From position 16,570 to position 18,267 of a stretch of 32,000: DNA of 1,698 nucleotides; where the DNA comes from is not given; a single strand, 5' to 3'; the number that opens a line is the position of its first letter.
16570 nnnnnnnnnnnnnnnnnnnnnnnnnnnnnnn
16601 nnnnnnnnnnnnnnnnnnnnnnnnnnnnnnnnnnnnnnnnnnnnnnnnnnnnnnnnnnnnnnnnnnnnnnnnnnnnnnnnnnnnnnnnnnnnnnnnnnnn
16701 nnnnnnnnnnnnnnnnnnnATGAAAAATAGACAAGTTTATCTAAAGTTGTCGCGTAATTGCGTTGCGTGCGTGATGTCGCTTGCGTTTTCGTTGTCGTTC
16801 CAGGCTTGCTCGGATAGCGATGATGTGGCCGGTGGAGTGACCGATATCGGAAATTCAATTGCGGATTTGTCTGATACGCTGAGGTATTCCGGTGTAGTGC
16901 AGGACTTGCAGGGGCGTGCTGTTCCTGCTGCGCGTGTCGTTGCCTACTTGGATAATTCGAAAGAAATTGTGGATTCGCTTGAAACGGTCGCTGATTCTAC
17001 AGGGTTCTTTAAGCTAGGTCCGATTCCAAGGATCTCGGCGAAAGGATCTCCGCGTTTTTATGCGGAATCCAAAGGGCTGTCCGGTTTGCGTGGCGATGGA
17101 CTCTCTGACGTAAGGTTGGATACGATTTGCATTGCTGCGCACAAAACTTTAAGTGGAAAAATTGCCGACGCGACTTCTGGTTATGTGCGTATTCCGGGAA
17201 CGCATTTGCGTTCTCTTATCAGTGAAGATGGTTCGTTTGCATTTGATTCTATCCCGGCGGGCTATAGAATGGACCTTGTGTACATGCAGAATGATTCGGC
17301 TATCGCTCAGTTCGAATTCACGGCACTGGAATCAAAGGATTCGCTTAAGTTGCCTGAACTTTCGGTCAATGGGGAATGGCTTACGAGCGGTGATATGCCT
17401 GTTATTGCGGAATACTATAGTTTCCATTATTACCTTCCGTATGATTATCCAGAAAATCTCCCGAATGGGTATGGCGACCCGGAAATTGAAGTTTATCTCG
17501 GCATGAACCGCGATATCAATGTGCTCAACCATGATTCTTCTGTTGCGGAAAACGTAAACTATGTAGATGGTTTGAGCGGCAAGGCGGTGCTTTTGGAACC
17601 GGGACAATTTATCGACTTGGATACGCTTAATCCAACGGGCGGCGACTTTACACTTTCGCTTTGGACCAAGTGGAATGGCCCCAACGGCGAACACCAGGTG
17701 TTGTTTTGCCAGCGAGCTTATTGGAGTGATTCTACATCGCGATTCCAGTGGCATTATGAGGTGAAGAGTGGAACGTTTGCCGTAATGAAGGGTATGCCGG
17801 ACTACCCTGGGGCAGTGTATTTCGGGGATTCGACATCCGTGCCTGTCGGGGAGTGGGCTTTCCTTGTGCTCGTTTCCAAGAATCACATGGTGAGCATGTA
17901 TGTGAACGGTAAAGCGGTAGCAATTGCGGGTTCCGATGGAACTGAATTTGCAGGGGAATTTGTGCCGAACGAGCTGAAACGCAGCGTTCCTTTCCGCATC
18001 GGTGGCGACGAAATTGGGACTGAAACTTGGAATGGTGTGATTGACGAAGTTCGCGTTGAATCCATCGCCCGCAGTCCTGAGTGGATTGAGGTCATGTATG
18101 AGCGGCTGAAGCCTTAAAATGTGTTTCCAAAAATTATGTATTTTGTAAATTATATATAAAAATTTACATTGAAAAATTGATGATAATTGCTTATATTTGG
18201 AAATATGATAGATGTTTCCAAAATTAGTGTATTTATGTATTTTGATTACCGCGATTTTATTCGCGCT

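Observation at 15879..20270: Recurring TIGR02147 HTH protein plus glycan-binding lipoprotein cassette: candidate undescribed glycan-sensing/regulatory module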

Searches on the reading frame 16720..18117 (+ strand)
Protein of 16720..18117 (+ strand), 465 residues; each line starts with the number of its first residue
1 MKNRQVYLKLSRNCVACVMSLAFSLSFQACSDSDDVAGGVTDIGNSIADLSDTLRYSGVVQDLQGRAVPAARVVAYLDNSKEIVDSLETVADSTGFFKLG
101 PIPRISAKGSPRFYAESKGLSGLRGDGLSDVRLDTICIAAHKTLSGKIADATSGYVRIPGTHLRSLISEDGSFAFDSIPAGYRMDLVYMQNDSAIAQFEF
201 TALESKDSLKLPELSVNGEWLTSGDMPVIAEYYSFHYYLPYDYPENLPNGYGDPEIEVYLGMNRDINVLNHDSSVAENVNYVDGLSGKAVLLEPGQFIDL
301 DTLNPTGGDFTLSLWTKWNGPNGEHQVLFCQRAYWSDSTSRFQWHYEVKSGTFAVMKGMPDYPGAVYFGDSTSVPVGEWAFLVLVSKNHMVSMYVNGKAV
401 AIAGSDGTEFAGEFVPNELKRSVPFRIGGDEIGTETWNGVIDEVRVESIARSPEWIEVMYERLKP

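Call 4: search_protein_families(library=ncbifam, proteins=[window:16720-18117:+], max_evalue=0.01)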
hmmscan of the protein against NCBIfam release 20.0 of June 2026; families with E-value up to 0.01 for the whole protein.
window:16720-18117:+ (465 aa): 0 families

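Call 5: search_protein_families(library=pfam, proteins=[window:16720-18117:+], max_evalue=0.1)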
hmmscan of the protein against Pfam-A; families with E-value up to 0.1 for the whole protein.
window:16720-18117:+ (465 aa): 3 families
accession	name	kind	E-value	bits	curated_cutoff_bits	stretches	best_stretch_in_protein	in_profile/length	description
PF13385.13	Laminin_G_3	-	2.5e-18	67.1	27.6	1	301-456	10-150/151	Concanavalin A-like lectin/glucanases superfamily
PF13620.12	CarboxypepD_reg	-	0.0012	19.6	32.3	1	57-103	3-46/82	Carboxypeptidase regulatory-like domain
PF02369.22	Big_1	-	0.059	13.9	34.9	0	44-97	9-62/93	Bacterial Ig-like domain (group 1)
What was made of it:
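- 16720..18117 (+): Gene 2A: lipoprotein, 465 aa. Lipobox Cys30, tether motif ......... (residues 38-46), two beta-sandwiches, C-terminal LamG. PF13385 at 67 bits (call 5).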

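Call 43: search_protein_families(library=pfam, alignment_id=A4, max_evalue=0.001)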
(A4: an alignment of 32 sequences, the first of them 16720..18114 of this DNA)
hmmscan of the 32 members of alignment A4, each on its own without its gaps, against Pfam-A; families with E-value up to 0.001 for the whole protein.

A. member 1, window:16720-18114:+ (465 aa): 1 family
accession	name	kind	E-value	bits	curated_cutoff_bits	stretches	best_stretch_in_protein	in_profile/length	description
PF13385.13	Laminin_G_3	-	2.5e-18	67.1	27.6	1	301-456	10-150/151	Concanavalin A-like lectin/glucanases superfamily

B. families by the number of members that match (of 32 scanned): 31 families (the first 25 are shown)
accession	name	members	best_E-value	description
PF13620.12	CarboxypepD_reg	12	3.7e-08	Carboxypeptidase regulatory-like domain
PF13385.13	Laminin_G_3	6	4.7e-25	Concanavalin A-like lectin/glucanases superfamily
PF10102.14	DUF2341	5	3.2e-19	Domain of unknown function (DUF2341)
PF13715.12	CarbopepD_reg_2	5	1.7e-09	CarboxypepD_reg-like domain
PF09826.15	Beta_propel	2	1.4e-138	Beta propeller domain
PF17802.7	SpaA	2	0.00022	Prealbumin-like fold domain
PF13418.12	Kelch_4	1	1.4e-47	Galactose oxidase, central domain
PF01344.31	Kelch_1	1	3.6e-43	Kelch motif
PF13964.12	Kelch_6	1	1.5e-41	Kelch motif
PF07646.21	Kelch_2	1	5.8e-35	Kelch motif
PF13415.12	Kelch_3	1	5e-29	Galactose oxidase, central domain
PF24981.1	Beta-prop_ATRN-LZTR1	1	1.4e-25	Attractin/LZTR1 beta-propeller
PF25210.1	Kelch_FKB95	1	6.4e-25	FKB95, Kelch-repeats domain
PF24681.1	Kelch_KLHDC2_KLHL20_DRC7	1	7.8e-25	KLHDC2/KLHL20/DRC7 Kelch-repeats domain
PF07494.17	Reg_prop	1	9.4e-23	Two component regulator propeller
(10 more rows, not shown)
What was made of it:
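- They include Reg_prop, the sensor propeller of two-component regulators (call 43).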

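Call 50: search_protein_families(library=padloc, proteins=[window:16720-18114:+], max_evalue=0.01)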
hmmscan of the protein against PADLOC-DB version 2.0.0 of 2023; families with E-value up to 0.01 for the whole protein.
window:16720-18114:+ (465 aa): 0 families

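Call 57: find_homologous_proteins(query=window:16720-18114:+, max_evalue=0.001)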
Query window:16720-18114:+ (465 aa): 241 proteins with E <= 0.001 among 8000 candidates; the best 120 are listed.
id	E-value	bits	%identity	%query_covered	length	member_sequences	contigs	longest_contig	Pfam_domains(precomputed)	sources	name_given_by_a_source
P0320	0.0e+0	1021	96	100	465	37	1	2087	PF13385.14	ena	-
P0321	0.0e+0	1017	95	100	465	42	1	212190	PF13385.14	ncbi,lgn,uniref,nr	ncbi:LamG-like jellyroll fold domain-containing protein [Fibrobacter sp. UWB12]|uniref:LamG-like jel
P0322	0.0e+0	1016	95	100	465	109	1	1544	PF13385.14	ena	-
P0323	1.1e-296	1002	94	100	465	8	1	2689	PF13385.14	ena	-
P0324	2.2e-293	991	92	100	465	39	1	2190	PF13385.14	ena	-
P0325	1.2e-291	985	92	100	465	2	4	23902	PF13385.14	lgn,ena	-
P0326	2.8e-287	971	95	96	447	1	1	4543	PF13385.14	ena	-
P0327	2.6e-284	961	90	100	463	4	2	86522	PF13385.14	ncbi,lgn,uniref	ncbi:LamG-like jellyroll fold domain-containing protein [Fibrobacter sp.]|uniref:LamG-like jellyroll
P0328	7.4e-278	940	91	100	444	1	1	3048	PF13385.14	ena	-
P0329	7.2e-274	927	87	100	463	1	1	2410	PF13385.14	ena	-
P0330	1.7e-273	925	87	100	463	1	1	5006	PF13385.14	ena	-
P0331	3.8e-272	921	88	100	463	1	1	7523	PF13385.14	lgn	-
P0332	3.2e-270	915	87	100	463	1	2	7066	PF13385.14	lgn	-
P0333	5.6e-270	914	86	100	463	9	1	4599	PF13385.14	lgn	-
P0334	3.0e-269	911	86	100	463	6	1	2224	PF13385.14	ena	-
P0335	2.5e-268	908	86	100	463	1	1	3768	PF13385.14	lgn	-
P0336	4.3e-266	901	88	100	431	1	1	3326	PF13385.14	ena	-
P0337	5.5e-265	897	85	100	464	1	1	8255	PF13385.14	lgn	-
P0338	2.0e-262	889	85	100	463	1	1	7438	PF13385.14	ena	-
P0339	1.1e-259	880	87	96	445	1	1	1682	PF13385.14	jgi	jgi:hypothetical protein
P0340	1.2e-256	870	82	100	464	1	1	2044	PF13385.14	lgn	-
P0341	2.4e-256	869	83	100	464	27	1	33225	PF13385.14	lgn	-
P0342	3.0e-250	849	80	100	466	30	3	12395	PF13385.14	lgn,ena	-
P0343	5.0e-250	848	81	98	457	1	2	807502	PF13385.14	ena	-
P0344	8.9e-247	837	79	99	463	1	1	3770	PF13385.14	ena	-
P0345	7.0e-246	834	82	94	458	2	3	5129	PF13385.14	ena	-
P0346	2.1e-245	833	80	100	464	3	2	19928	PF13385.14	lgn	-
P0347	3.3e-244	829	79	98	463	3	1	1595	PF13385.14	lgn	-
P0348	5.4e-223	759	76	96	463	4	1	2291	PF13385.14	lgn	-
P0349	9.0e-216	735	75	97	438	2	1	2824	PF13385.14,PF13620.13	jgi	-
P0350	1.1e-186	639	90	67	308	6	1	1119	PF13385.14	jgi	jgi:hypothetical protein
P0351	3.6e-173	595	93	60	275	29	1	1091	PF13385.14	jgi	jgi:hypothetical protein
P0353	5.4e-161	554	57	100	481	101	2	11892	PF13385.14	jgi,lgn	jgi:hypothetical protein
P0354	1.4e-159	550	58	100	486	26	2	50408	PF13385.14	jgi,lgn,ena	-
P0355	6.2e-154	531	56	100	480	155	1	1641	PF13385.14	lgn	-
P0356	2.3e-150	519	55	97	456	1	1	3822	PF13385.14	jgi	jgi:hypothetical protein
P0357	5.2e-150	518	55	98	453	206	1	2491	PF13385.14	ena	-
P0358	8.3e-150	518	55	97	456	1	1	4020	PF13385.14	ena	-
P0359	1.0e-149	517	55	97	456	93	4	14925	PF13385.14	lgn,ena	-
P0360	4.7e-140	485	53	97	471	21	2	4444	PF13385.14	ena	-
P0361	1.4e-139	484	53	98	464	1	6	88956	PF13385.14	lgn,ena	-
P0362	2.0e-139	483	54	95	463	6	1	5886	PF13385.14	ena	-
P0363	1.8e-138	480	53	94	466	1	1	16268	PF13385.14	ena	-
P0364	2.2e-138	480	52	98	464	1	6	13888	PF13385.14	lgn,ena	-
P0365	4.4e-138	479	53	94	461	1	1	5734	PF13385.14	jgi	jgi:hypothetical protein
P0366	4.4e-138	479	54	96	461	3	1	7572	PF13385.14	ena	-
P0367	5.3e-138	479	53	94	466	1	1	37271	PF13385.14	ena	-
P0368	2.3e-137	477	52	94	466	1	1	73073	PF13385.14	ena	-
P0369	2.9e-137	476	53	97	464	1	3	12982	PF13385.14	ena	-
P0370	3.0e-137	476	53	97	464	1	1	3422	PF13385.14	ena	-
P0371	3.2e-137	476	52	100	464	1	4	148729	PF13385.14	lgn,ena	-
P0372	5.8e-137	475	52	98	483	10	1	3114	PF13385.14,PF13620.13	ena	-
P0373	1.2e-136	474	53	98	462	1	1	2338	PF13385.14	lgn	-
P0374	1.4e-136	474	52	98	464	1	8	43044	PF13385.14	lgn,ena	-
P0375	4.6e-136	472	52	94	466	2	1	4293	PF13385.14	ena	-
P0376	7.1e-136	472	52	98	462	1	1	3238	PF13385.14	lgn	-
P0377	1.7e-134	467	53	94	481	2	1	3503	PF13385.14,PF13620.13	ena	-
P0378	2.8e-131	456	52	93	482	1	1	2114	PF13385.14,PF13620.13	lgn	-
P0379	2.3e-123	430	59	76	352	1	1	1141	PF13385.14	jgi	jgi:hypothetical protein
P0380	9.9e-118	412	48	99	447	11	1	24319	PF13385.14,PF13620.13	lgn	-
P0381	2.1e-112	394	46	99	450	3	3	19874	PF13385.14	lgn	-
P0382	3.2e-110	387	47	94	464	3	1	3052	PF13385.14,PF13620.13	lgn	-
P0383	1.2e-109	385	59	46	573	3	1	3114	PF13385.14,PF13620.13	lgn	-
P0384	4.2e-108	380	47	94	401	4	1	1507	PF13385.14,PF13620.13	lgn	-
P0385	4.8e-108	380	55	74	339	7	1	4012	PF13385.14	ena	-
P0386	3.3e-107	377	46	94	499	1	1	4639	PF13385.14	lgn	-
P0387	4.6e-107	377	47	96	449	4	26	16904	PF13385.14,PF13620.13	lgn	-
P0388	1.6e-106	375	45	97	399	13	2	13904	PF13385.14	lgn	-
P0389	1.8e-106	375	62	47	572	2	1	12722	PF13385.14,PF13620.13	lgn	-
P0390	2.9e-106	374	47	97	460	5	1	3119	PF13385.14,PF13620.13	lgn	-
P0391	3.5e-106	374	43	97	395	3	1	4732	PF13385.14,PF13620.13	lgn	-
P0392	1.0e-105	372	44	95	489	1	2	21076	PF13385.14,PF13620.13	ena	-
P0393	2.7e-105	371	59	45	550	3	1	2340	PF13385.14,PF13620.13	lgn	-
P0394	3.5e-105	370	44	99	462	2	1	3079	PF13385.14,PF13620.13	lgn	-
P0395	5.7e-105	370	44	97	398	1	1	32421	PF13385.14,PF13620.13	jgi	-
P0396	9.6e-105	369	45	96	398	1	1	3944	PF13385.14,PF13620.13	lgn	-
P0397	1.1e-104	369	45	96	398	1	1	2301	PF13385.14,PF13620.13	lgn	-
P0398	1.3e-104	369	46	95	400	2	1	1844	PF13385.14,PF13620.13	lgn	-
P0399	1.6e-104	368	45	94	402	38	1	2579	PF13385.14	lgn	-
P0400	3.9e-104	367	45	100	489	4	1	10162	PF13385.14,PF13620.13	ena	-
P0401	6.6e-104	366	46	94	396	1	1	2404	PF13385.14,PF13620.13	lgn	-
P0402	6.8e-104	366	45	94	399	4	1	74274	PF13385.14,PF13620.13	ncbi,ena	-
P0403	7.9e-104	366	46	95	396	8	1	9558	PF13385.14,PF13620.13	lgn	-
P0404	8.3e-104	366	57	47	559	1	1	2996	PF13385.14,PF13620.13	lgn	-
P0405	9.2e-104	366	43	96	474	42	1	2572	PF13715.13,PF13385.14,PF13620.13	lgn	-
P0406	9.4e-104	366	46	94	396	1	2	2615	PF13385.14,PF13620.13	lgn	-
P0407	1.3e-103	365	46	94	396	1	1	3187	PF13385.14,PF13620.13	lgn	-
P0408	1.6e-103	365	46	94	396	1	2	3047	PF13385.14,PF13620.13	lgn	-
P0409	2.0e-103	365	43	99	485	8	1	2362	PF13385.14,PF13620.13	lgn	-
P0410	2.4e-103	364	45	95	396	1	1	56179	PF13385.14,PF13620.13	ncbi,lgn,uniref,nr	ncbi:LamG-like jellyroll fold domain-containing protein [Fibrobacter sp. UWR1]|uniref:LamG-like jell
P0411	2.9e-103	364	45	94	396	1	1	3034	PF13385.14,PF13620.13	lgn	-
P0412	3.4e-103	364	45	94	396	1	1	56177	PF13385.14,PF13620.13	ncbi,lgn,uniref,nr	ncbi:concanavalin A-like lectin/glucanase superfamily protein [Fibrobacter sp. UWR4]|uniref:LamG-lik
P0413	4.0e-103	364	45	94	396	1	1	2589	PF13385.14,PF13620.13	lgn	-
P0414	4.0e-103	364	46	94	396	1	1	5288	PF13385.14,PF13620.13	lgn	-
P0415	4.3e-103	364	45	94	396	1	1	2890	PF13385.14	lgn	-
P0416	6.4e-103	363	45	94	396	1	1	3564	PF13385.14,PF13620.13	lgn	-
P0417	6.4e-103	363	45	94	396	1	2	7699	PF13385.14,PF13620.13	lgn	-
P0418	7.5e-103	363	42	100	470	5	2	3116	PF13385.14,PF13620.13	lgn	-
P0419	7.7e-103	363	44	96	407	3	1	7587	PF13385.14,PF13620.13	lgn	-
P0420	1.7e-102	362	44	95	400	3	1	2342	PF13385.14,PF13620.13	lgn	-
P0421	2.3e-102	361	45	99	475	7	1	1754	PF13385.14,PF13620.13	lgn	-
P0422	1.4e-101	359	64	45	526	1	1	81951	PF13385.14,PF13620.13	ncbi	-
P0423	2.4e-101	358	46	95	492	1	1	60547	PF13385.14,PF13620.13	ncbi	-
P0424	2.9e-101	358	43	94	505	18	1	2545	PF13385.14,PF13620.13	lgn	-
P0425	3.0e-101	357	46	96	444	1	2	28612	PF13385.14,PF13620.13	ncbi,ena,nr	ncbi:MAG: LamG domain-containing protein [Fibrobacter sp.]|nr:LamG domain-containing protein [Fibrob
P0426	1.5e-100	355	63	57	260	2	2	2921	PF13385.14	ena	-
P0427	4.5e-99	350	42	94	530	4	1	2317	PF13385.14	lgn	-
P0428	2.5e-98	348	42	99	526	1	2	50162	PF13385.14,PF13620.13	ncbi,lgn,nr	ncbi:MAG: hypothetical protein MJY87_06945 [Fibrobacter sp.]|nr:hypothetical protein [Fibrobacter sp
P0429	4.2e-98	347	63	44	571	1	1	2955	PF13385.14,PF13620.13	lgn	-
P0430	2.0e-97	345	44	95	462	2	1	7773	PF13385.14,PF13620.13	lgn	-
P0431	1.1e-96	342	45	91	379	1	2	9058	PF13385.14,PF13620.13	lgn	-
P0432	3.0e-96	341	62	44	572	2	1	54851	PF13385.14,PF13620.13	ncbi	-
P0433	1.6e-95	339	42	97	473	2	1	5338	PF13385.14,PF13620.13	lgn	-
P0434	1.4e-94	335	43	100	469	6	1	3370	PF13385.14,PF13620.13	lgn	-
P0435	3.7e-93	331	40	91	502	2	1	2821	PF13385.14,PF13620.13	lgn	-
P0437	3.1e-92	328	54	43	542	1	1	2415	PF13385.14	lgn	-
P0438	5.8e-91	324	57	44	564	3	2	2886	PF13385.14,PF13620.13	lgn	-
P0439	2.7e-85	305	49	66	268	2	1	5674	PF13385.14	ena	-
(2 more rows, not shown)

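Call 70: predict_structure(alignment_id=A6)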
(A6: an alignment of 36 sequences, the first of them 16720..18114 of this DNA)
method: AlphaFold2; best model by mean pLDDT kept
length: 465 residues; sequences in the alignment: 36
mean_pLDDT: 83.1   pTM: 0.76
mean pLDDT of the five models: 83.1, 82.6, 82.4, 81.7, 81.1
residues with pLDDT >= 90: 245; 70-90: 133; 50-70: 49; < 50: 38
segments of 3 or more residues with pLDDT < 50: 1-5, 7-11, 29-48, 248-253
pLDDT, mean of each block of 10 residues (from residue 1): 42 57 58 37 46 86 94 92 91 93 74 94 83 84 95 95 95 96 94 92 89 89 88 85 50 70 83 89 90 92 88 96 92 69 89 78 79 93 94 97 89 83 86 85 92 93 85
secondary structure, 60 per line:
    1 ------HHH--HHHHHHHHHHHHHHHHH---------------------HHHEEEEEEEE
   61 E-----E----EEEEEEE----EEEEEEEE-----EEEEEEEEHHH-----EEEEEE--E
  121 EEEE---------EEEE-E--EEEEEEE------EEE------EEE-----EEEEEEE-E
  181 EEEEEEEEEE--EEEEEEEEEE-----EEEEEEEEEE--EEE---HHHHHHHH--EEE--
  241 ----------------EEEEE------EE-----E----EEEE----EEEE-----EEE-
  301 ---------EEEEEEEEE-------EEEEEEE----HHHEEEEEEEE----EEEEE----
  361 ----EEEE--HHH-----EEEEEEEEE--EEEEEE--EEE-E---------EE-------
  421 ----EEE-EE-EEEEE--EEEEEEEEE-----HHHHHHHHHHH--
elements in order: H12-28 E53-61 E72-78 E83-90 E96-103 E112-117 E120-124 E134-137 E142-148 E155-157 E164-166 E172-178 E180-190 E193-202 E208-217 E220-222 H226-233 E236-238 E257-261 E280-283 E288-291 E297-299 E310-318 E326-332 E340-347 E352-356 E365-368 E379-387 E390-395 E398-400 E425-427 E432-436 E439-447 H453-463
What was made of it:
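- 16720..18117 (+): AF2 pLDDT 83, with residues 29-48 disordered (call 70).
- AF2 places it in a disordered segment, residues 29-48 with pLDDT below 50 (call 70).
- Tried and rejected: AF2 leaves the motif disordered (call 70).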
